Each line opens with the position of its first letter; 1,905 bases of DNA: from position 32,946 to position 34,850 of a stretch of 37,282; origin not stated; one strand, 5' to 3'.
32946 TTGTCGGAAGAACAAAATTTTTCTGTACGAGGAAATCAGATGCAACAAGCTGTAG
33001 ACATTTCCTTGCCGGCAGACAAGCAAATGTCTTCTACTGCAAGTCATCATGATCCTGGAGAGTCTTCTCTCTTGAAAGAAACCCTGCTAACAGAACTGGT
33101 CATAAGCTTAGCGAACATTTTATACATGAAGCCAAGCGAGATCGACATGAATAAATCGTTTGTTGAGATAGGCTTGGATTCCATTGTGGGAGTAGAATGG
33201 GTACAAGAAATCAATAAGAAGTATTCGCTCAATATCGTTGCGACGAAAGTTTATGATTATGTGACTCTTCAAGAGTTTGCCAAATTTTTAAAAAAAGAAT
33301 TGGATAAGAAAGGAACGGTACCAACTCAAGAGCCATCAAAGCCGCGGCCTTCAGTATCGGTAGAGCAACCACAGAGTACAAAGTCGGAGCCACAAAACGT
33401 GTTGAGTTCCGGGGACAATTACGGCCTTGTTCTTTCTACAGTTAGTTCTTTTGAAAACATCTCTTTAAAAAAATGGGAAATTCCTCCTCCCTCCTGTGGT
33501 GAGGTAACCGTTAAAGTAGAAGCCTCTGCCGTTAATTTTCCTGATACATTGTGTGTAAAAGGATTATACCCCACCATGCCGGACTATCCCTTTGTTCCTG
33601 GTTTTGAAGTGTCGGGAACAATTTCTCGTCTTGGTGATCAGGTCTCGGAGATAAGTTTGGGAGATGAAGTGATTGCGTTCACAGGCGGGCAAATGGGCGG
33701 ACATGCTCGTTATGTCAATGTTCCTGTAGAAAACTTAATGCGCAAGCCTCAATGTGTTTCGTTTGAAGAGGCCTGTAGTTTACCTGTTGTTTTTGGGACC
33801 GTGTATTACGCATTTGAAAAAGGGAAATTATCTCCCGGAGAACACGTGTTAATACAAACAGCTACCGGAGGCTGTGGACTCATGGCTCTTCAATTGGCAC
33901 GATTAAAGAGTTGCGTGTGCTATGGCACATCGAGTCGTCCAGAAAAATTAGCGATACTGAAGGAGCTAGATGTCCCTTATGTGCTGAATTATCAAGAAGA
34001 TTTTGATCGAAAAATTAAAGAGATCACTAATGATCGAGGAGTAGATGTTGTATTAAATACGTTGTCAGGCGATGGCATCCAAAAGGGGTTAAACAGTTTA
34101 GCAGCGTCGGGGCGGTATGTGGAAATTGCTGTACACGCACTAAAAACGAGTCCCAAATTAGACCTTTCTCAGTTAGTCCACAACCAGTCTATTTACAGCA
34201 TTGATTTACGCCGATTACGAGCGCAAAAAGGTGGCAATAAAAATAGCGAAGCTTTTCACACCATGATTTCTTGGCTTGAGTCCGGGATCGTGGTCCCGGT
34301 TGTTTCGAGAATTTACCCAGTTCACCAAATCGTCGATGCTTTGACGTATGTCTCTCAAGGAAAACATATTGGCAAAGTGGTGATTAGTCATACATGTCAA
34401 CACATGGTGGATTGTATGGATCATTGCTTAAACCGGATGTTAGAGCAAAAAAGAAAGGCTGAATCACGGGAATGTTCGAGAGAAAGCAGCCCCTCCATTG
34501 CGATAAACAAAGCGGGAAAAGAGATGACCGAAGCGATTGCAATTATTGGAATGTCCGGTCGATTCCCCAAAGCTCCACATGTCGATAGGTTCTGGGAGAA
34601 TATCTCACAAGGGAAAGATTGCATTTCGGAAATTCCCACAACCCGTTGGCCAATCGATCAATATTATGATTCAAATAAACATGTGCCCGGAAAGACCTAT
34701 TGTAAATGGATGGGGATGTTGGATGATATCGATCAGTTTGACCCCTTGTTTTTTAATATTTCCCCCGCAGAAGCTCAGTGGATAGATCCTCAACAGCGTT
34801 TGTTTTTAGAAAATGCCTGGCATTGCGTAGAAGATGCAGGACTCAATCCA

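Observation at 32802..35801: KS-ACP-ER-KS block: ER placed after a Trp-flagged carrier protein, predicting a beta-branching plus reduction module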

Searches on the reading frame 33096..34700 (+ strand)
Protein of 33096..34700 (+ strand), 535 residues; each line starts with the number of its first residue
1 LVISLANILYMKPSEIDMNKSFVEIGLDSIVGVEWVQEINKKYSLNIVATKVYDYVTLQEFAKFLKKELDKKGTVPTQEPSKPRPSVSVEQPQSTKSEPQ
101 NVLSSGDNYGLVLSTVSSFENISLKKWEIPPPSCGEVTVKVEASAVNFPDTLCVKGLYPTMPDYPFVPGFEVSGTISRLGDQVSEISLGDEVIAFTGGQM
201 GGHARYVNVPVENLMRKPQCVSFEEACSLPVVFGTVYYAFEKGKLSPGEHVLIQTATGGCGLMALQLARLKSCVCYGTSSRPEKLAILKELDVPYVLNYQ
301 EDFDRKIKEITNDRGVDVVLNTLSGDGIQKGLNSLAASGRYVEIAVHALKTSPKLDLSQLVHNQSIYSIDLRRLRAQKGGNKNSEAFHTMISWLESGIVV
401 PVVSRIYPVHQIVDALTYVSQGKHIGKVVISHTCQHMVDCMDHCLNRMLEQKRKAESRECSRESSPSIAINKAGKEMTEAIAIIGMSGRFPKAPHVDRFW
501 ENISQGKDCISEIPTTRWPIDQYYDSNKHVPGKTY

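Call 12: find_homologous_proteins(query=window:33096-34700:+, max_evalue=1e-10)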
Query window:33096-34700:+ (535 aa): 307 proteins with E <= 1e-10 among 8000 candidates; the best 120 are listed.
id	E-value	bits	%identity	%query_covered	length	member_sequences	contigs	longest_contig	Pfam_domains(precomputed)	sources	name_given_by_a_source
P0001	4.1e-173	595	61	80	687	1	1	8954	PF00109.33,PF00107.33,PF13602.13,PF08240.18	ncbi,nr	ncbi:MAG: zinc-binding dehydrogenase, partial [Gammaproteobacteria bacterium]|nr:zinc-binding dehydr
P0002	2.9e-168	579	56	87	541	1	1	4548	PF00109.33,PF00107.33,PF13602.13,PF08240.18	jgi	jgi:NADPH:quinone reductase-like Zn-dependent oxidoreductase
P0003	1.7e-153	530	54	83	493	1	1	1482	PF00107.33,PF00550.32,PF13602.13,PF08240.18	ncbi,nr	ncbi:MAG: zinc-binding dehydrogenase, partial [Cytophagales bacterium]|nr:zinc-binding dehydrogenase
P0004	5.3e-140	486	53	80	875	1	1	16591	PF00109.33,PF00107.33,PF02801.29,PF16197.12,PF13602.13,PF08240.18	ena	-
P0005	1.8e-139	484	45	99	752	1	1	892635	PF00109.33,PF00107.33,PF00550.32,PF23297.2,PF13602.13,PF08240.18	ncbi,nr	ncbi:MAG: zinc-binding dehydrogenase [Sporocytophaga sp.]|nr:zinc-binding dehydrogenase [Sporocytoph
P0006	3.2e-133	464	59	67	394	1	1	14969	PF00109.33,PF00107.33,PF13602.13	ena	-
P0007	1.2e-128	448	44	99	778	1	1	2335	PF00109.33,PF00107.33,PF00550.32,PF13602.13,PF08240.18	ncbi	ncbi:MAG: beta-ketoacyl synthase N-terminal-like domain-containing protein, partial [Cyanobacteria b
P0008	6.9e-122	426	55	67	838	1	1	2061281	PF22336.3,PF00109.33,PF22621.3,PF00107.33,PF02801.29,PF16197.12,PF13602.13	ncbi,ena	-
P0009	2.1e-115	405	57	61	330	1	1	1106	PF00109.33,PF00107.33,PF13602.13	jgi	jgi:threonine dehydrogenase-like Zn-dependent dehydrogenase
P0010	5.9e-108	380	65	47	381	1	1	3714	PF00107.33,PF13602.13,PF08240.18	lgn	-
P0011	1.6e-107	379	50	70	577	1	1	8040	PF00109.33,PF00107.33,PF00108.30,PF13602.13,PF08240.18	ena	-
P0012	3.4e-105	371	46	60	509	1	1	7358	PF00107.33,PF00550.32,PF23297.2,PF13602.13,PF08240.18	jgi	jgi:NADPH:quinone reductase-like Zn-dependent oxidoreductase/acyl carrier protein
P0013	3.6e-98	348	63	50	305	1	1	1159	PF00107.33,PF13602.13,PF08240.18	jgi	jgi:polyketide synthase PksN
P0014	1.4e-97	346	54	60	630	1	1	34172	PF00109.33,PF00107.33,PF00108.30,PF02801.29,PF13602.13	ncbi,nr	ncbi:MAG: zinc-binding dehydrogenase [Gammaproteobacteria bacterium]|nr:zinc-binding dehydrogenase [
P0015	4.8e-95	338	36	97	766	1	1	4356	PF13489.13,PF00109.33,PF00107.33,PF00550.32,PF23297.2,PF08241.19,PF08242.19,PF13602.13,PF08240.18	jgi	jgi:NADPH:quinone reductase-like Zn-dependent oxidoreductase/acyl carrier protein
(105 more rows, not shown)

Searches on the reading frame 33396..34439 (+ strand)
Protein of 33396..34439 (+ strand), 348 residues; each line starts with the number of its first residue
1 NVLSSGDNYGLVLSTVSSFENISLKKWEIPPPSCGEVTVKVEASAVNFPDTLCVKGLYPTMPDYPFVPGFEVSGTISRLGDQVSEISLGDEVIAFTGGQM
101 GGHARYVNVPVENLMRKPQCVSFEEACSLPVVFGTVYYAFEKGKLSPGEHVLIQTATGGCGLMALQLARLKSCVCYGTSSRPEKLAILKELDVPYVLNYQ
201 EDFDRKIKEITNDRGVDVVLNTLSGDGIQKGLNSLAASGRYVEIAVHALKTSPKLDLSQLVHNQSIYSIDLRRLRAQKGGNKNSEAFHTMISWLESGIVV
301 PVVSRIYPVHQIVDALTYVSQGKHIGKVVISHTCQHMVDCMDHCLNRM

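Call 10: search_solved_structures(query=window:33396-34439:+, max_evalue=0.00001, show_alignments=3)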
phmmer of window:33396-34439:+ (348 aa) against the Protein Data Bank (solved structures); distinct sequences matched with E-value up to 0.00001: 183 (the best 60 are shown).
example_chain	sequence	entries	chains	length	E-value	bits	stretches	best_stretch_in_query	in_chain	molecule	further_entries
5dp1_A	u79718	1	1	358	7.4e-41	143.9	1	11-331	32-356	CurK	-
5doz_A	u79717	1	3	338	1.3e-39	139.8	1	15-331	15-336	JamJ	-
5dov_A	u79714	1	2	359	1.6e-39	139.5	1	15-331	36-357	JamJ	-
6lhr_A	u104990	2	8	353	7.2e-39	137.3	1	11-330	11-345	Synaptic vesicle membrane protein VAT-1 homolog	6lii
6k9y_A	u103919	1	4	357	7.5e-39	137.3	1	11-330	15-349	Synaptic vesicle membrane protein VAT-1 homolog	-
5dp2_A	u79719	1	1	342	2.3e-36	129.1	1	19-331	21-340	CurF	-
4dup_A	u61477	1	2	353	2.6e-34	122.4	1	26-330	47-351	quinone oxidoreductase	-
2oby_A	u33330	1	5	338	1.5e-33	119.8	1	20-330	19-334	Putative quinone oxidoreductase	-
2j8z_A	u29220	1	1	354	1.8e-33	119.6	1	20-330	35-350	QUINONE OXIDOREDUCTASE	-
9d2z_A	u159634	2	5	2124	2.3e-33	119.2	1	30-330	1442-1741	Mycocerosic acid synthase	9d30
9d2y_A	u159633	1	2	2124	2.3e-33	119.2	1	30-330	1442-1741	Multifunctional mycocerosic acid synthase membrane-associated MAS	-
5bp4_A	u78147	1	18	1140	8.6e-33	117.3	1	8-331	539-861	Mycocerosic acid synthase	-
4a27_A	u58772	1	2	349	1.3e-32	116.8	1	12-243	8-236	SYNAPTIC VESICLE MEMBRANE PROTEIN VAT-1 HOMOLOG-LIKE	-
3slk_A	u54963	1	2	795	7.6e-32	114.2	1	30-331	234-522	Polyketide synthase extender module 2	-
4eye_A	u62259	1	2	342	5.4e-30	108.2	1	20-330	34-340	Probable oxidoreductase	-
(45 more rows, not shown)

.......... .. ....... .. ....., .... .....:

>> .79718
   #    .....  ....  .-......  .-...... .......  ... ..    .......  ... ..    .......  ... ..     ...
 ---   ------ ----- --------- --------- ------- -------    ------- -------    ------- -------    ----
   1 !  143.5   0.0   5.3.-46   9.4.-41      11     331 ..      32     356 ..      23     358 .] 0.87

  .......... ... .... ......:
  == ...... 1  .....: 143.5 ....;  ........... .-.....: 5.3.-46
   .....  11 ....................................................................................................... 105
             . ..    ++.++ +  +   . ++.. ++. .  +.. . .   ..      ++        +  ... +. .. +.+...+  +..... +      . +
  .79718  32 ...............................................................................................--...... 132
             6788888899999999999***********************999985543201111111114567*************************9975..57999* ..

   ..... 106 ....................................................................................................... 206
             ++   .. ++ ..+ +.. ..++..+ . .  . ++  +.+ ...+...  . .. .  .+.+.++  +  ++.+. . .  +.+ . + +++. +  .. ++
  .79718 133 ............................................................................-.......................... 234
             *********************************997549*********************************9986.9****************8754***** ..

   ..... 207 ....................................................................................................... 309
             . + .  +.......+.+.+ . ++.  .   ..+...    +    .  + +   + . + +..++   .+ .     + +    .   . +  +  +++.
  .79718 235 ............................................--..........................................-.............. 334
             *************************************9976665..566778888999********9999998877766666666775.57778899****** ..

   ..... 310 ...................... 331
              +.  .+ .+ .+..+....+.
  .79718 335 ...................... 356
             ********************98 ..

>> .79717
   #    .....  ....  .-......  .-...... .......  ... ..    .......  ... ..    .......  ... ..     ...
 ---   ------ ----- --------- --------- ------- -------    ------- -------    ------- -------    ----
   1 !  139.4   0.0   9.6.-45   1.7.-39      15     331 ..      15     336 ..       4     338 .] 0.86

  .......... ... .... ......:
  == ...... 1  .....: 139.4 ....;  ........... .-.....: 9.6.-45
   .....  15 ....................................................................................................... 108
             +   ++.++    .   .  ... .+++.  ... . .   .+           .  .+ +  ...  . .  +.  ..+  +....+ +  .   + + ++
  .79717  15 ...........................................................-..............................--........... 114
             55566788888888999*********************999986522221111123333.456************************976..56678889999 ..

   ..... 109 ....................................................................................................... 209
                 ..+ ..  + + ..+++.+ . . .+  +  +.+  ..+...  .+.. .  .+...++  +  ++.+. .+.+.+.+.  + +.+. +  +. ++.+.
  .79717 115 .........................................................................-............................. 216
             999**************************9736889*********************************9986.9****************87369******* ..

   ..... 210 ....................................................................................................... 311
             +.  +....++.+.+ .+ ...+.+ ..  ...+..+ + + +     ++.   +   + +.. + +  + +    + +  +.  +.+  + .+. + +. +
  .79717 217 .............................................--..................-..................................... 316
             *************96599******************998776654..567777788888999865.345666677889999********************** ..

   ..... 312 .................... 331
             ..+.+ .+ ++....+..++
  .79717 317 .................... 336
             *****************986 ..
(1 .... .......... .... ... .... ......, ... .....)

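Call 18: find_related_loci(query=A1, collection=genome_contigs, flank=10000)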
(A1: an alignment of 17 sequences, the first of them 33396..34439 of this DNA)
Query A1 (348 aa) in genome_contigs; peptide patterns used: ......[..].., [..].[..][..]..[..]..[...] (x = any residue, [..] = any of these).
522 stretches matched a pattern; 475 encode a relative of the query (tblastn E <= 1e-3); the best 80 are kept; 78 distinct loci.
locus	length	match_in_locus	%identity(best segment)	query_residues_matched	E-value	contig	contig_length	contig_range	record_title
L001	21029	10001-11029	68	6-348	2e-159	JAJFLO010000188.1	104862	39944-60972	MAG: Verrucomicrobia bacterium isolate OFTM167 OFTM167_187, whole genome shotgun sequence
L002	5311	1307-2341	67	1-345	2e-159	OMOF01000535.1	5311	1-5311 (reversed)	Desulfosporosinus sp. SbF1 strain Peat soil MAG SbF1 genome assembly, contig: SBF1_Contig_580, whole genome shotgun sequ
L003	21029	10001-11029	64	6-348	5e-150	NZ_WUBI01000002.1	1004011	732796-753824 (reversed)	Paenibacillus dendrobii strain HJL G12 NODE_2, whole genome shotgun sequence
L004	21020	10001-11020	64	9-348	9e-149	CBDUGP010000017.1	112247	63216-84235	MAG TPA_asm: uncultured bacterium isolate SRR22808116_maxbin2_13 genome assembly, contig: ERZ25043450.43, whole genome s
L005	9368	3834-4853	63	9-348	2e-147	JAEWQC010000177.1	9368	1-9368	MAG: Bacillota bacterium isolate OH_SBrB_125 k127_1003917, whole genome shotgun sequence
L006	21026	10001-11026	63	8-348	3e-146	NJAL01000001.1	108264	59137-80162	MAG: Candidatus Didemnitutus mandela isolate TIC-2013-079 CD822_1, whole genome shotgun sequence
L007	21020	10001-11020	63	8-348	2e-144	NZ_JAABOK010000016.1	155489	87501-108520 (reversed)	Chitinophaga solisilvae strain O9 NODE_16, whole genome shotgun sequence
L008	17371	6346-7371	63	6-348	7e-143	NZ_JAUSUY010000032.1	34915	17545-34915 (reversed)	Paenibacillus forsythiae strain T98 Ga0454115_32, whole genome shotgun sequence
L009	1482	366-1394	61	5-346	2e-154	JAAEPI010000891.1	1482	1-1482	MAG: Cytophagales bacterium isolate Cli_7 CliG_CONTIG1928648, whole genome shotgun sequence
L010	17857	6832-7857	64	4-345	1e-141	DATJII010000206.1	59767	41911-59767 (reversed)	MAG TPA_asm: Candidatus Limnocylindria bacterium isolate SMAG_U15534 k141_1274064, whole genome shotgun sequence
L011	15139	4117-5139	59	8-348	6e-141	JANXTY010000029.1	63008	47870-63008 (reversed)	MAG: Oxalobacteraceae bacterium isolate 339R_metabat_217 339R_k141_595204, whole genome shotgun sequence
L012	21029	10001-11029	61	6-348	6e-141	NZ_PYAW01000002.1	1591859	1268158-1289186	Chitinophaga niastensis strain DSM 24859 Ga0180968_102, whole genome shotgun sequence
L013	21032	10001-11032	61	4-348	4e-140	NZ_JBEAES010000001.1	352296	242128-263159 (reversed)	Brevibacillus sp. FIR094 NODE_1_length_352296_cov_176.807686, whole genome shotgun sequence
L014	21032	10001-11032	62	4-348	1e-139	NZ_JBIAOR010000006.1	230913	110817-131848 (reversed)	Brevibacillus sp. NPDC003359 NPDC003359_401_C7.ctg-0006, whole genome shotgun sequence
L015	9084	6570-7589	61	7-346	1e-138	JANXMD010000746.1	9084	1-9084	MAG: Verrucomicrobia bacterium isolate 336R_concoct_69_sub 336R_k141_1761219, whole genome shotgun sequence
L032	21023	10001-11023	54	7-348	4e-122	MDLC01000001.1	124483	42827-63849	Candidatus Endobugula sertula isolate AB1-4 AB835_contig000001, whole genome shotgun sequence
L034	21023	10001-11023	54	7-348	2e-121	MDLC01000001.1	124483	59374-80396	Candidatus Endobugula sertula isolate AB1-4 AB835_contig000001, whole genome shotgun sequence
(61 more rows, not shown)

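Call 27: search_protein_families(library=pfam, proteins=[L013:9049-9795:+], max_evalue=0.00001)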
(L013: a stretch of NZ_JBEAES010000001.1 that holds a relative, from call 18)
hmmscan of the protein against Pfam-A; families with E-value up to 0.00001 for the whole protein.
L013:9049-9795:+ (248 aa): 2 families
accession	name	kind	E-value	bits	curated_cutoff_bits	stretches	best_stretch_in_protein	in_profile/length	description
PF00378.25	ECH_1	-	1.4e-66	224.8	27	1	10-240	2-235/251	Enoyl-CoA hydratase/isomerase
PF16113.10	ECH_2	-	8.9e-16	58.7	27.2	1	16-200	3-192/335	Enoyl-CoA hydratase/isomerase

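Call 59: search_protein_families(library=pfam, proteins=[L034:5331-7580:+, L034:7581-9830:+, L034:9818-12817:+, L034:12818-15817:+, L032:9794-12793:+], max_evalue=0.000001)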
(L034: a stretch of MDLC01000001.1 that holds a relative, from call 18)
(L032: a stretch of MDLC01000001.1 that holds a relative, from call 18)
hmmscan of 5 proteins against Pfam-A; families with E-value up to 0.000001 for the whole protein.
L034:5331-7580:+ (750 aa): 5 families
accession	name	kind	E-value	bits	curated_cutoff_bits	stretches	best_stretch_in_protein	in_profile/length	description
PF00109.32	ketoacyl-synt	-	4.6e-77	259.5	20.8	1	443-684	2-252/252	Beta-ketoacyl synthase, N-terminal domain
PF08659.16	KR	-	2.4e-43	148.6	22.6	1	28-210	1-178/180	KR domain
PF02801.28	Ketoacyl-synt_C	-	1.4e-15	57.8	20.8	1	692-749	1-59/119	Beta-ketoacyl synthase, C-terminal domain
PF00550.31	PP-binding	-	1.1e-12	48.5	20.8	1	317-380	3-66/67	Phosphopantetheine attachment site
PF00106.31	adh_short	-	2.3e-09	37.5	26.6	1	30-145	3-115/195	short chain dehydrogenase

L034:7581-9830:+ (750 aa): 11 families
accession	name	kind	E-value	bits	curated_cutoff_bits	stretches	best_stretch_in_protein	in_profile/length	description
PF13649.12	Methyltransf_25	-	1e-16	61.9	27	1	400-495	1-97/97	Methyltransferase domain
PF22621.2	CurL-like_PKS_C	-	6.4e-15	55.3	27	1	126-188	2-62/64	CurL-like, PKS C-terminal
PF08241.18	Methyltransf_11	-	2.5e-14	54.1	21.2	1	401-499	1-95/95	Methyltransferase domain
PF00550.31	PP-binding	-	1.6e-13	51.2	20.8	1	629-694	2-67/67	Phosphopantetheine attachment site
PF08242.18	Methyltransf_12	-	3.3e-13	50.6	30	1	401-497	1-98/98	Methyltransferase domain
PF22336.2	RhiE-like_linker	-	3.8e-12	46.4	27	1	128-193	1-63/67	RhiE-like, KS-MAT linker domain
PF16197.11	KAsynt_C_assoc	-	6.9e-12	46.2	33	1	63-176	2-108/111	Ketoacyl-synthetase C-terminal extension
PF02801.28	Ketoacyl-synt_C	-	1.1e-11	45.2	20.8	1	1-57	61-116/119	Beta-ketoacyl synthase, C-terminal domain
PF13489.12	Methyltransf_23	-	4.5e-10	40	27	1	390-570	13-163/164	Methyltransferase domain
PF03848.20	TehB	-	1.6e-07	31.4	20.4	1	397-500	31-133/193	Tellurite resistance protein TehB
PF13847.12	Methyltransf_31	-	4.7e-07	30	27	0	397-499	4-109/145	Methyltransferase domain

L034:9818-12817:+ (1000 aa): 8 families
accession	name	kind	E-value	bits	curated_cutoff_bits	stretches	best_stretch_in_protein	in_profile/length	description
PF00109.32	ketoacyl-synt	-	4.7e-87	292.2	20.8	1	442-690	2-252/252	Beta-ketoacyl synthase, N-terminal domain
PF02801.28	Ketoacyl-synt_C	-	2e-40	138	20.8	1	699-816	2-119/119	Beta-ketoacyl synthase, C-terminal domain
PF13602.12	ADH_zinc_N_2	-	1.9e-19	71.4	27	1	249-384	6-134/134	Zinc-binding dehydrogenase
PF22336.2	RhiE-like_linker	-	2.7e-16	59.7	27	1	890-957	2-66/67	RhiE-like, KS-MAT linker domain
PF08240.17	ADH_N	-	6.9e-16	58.8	23.5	1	89-172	2-104/104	Alcohol dehydrogenase GroES-like domain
PF00107.32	ADH_zinc_N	-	1.2e-15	58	31.8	1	212-314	1-102/129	Zinc-binding dehydrogenase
PF16197.11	KAsynt_C_assoc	-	1.2e-11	45.5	33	1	819-930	2-103/111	Ketoacyl-synthetase C-terminal extension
PF22621.2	CurL-like_PKS_C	-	3e-11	43.5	27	1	887-951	2-64/64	CurL-like, PKS C-terminal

L034:12818-15817:+ (1000 aa): 5 families
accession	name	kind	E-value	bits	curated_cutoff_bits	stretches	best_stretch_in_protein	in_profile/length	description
PF14765.12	PS-DH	-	1e-39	136.2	23.7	2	223-377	14-164/166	Polyketide synthase dehydratase N-terminal domain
PF21089.3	PKS_DH_N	-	3.6e-33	114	27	2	67-176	1-101/103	Polyketide synthase dehydratase domain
PF08659.16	KR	-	9e-33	114.1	22.6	1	860-1000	3-146/180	KR domain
PF00106.31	adh_short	-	8.9e-17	61.6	26.6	1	859-973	2-114/195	short chain dehydrogenase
PF13561.12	adh_short_C2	-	5.7e-12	46.2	27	1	868-974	7-111/236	Enoyl-(Acyl carrier protein) reductase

L032:9794-12793:+ (1000 aa): 8 families
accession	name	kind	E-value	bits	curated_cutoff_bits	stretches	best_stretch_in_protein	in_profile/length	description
PF00109.32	ketoacyl-synt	-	1.1e-87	294.3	20.8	1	450-698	2-252/252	Beta-ketoacyl synthase, N-terminal domain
PF02801.28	Ketoacyl-synt_C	-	1.7e-40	138.1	20.8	1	707-824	2-119/119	Beta-ketoacyl synthase, C-terminal domain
PF13602.12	ADH_zinc_N_2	-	1.8e-19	71.5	27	1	257-392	6-134/134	Zinc-binding dehydrogenase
PF08240.17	ADH_N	-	7.1e-16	58.8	23.5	1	97-180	2-104/104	Alcohol dehydrogenase GroES-like domain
PF00107.32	ADH_zinc_N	-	1.1e-15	58.2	31.8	1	220-322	1-102/129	Zinc-binding dehydrogenase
PF22336.2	RhiE-like_linker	-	1.2e-15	57.6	27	1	898-975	2-66/67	RhiE-like, KS-MAT linker domain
PF22621.2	CurL-like_PKS_C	-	6.3e-11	42.5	27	1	895-969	2-64/64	CurL-like, PKS C-terminal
PF16197.11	KAsynt_C_assoc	-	1.3e-10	42.1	33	1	827-913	2-80/111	Ketoacyl-synthetase C-terminal extension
